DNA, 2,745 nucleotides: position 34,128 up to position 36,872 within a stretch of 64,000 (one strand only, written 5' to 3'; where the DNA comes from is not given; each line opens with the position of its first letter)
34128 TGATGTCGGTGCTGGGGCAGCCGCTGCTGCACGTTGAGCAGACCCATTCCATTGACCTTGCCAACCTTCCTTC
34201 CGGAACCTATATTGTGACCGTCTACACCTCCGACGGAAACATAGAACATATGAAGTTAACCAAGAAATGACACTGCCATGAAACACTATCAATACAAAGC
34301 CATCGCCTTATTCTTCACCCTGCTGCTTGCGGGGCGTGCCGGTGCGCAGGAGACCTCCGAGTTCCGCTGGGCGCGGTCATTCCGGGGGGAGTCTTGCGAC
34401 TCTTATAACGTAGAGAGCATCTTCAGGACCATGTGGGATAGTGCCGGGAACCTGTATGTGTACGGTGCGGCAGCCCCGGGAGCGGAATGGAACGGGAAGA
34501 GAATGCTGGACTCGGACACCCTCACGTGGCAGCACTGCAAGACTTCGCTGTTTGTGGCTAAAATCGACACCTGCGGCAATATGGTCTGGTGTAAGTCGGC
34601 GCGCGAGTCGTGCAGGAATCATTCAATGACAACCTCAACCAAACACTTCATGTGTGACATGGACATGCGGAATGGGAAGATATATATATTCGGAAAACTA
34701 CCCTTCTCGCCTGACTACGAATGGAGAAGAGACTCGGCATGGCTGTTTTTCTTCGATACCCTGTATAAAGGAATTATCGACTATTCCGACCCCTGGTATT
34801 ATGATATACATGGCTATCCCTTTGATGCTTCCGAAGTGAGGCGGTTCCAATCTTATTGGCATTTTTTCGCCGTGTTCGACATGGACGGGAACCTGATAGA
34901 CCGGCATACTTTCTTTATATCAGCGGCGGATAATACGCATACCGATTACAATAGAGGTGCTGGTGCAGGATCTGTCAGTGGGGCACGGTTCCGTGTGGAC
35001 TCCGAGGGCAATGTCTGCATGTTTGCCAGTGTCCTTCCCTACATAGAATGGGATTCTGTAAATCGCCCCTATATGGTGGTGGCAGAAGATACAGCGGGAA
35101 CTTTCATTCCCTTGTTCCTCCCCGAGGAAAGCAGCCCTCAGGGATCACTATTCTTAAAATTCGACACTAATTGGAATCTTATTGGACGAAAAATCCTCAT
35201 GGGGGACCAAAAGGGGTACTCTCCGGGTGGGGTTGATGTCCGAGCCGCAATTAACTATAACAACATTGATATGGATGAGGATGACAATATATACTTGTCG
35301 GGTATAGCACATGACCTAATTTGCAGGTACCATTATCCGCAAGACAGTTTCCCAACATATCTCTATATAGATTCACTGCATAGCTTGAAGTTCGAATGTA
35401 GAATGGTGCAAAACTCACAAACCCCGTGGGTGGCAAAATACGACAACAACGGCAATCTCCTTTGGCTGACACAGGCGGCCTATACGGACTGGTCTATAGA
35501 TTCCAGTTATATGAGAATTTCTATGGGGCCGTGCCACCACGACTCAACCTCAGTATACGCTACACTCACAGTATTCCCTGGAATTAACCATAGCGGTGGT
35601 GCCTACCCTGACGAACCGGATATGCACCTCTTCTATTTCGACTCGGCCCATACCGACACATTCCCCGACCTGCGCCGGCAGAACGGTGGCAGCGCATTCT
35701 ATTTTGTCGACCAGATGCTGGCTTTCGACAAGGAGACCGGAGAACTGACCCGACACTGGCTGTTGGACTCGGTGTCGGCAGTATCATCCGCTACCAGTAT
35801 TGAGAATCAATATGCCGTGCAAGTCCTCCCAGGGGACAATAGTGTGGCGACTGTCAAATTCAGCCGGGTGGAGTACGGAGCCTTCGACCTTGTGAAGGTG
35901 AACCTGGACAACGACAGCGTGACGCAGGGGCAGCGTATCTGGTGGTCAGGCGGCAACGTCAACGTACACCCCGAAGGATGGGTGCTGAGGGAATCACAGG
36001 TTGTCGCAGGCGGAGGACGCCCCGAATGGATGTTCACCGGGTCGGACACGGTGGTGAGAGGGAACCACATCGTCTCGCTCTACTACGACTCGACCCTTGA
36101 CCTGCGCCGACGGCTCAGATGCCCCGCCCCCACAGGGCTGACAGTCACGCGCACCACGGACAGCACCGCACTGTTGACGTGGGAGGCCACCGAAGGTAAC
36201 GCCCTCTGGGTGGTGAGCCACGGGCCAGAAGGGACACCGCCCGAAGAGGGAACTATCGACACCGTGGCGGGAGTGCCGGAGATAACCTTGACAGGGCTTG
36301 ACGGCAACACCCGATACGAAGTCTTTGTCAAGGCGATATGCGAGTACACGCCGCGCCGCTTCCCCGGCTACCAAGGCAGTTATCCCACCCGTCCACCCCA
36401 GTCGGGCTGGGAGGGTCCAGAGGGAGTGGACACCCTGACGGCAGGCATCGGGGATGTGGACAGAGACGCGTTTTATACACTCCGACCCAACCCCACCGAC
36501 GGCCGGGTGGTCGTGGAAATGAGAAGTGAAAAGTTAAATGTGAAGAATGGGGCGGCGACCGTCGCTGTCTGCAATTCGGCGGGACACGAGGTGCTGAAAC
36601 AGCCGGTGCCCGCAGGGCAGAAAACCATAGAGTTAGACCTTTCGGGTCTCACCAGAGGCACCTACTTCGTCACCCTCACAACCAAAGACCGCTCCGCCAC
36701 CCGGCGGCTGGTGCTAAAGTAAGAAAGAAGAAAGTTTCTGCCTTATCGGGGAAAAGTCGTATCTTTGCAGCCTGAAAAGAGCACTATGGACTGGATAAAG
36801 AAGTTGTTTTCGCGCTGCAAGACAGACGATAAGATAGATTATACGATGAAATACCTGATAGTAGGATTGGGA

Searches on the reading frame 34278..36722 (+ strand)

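Call 10: search_protein_families(library=pfam, proteins=[window:34278-36722:+], max_evalue=0.001)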
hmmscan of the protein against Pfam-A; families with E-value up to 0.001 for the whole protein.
window:34278-36722:+ (814 aa): 2 families
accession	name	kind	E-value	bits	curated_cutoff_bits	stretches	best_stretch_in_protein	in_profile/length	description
PF18962.6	Por_Secre_tail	-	5.7e-10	39.8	27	1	737-812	3-74/75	Secretion system C-terminal sorting domain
PF00041.27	fn3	-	5.4e-05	23.8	25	1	617-689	2-71/84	Fibronectin type III domain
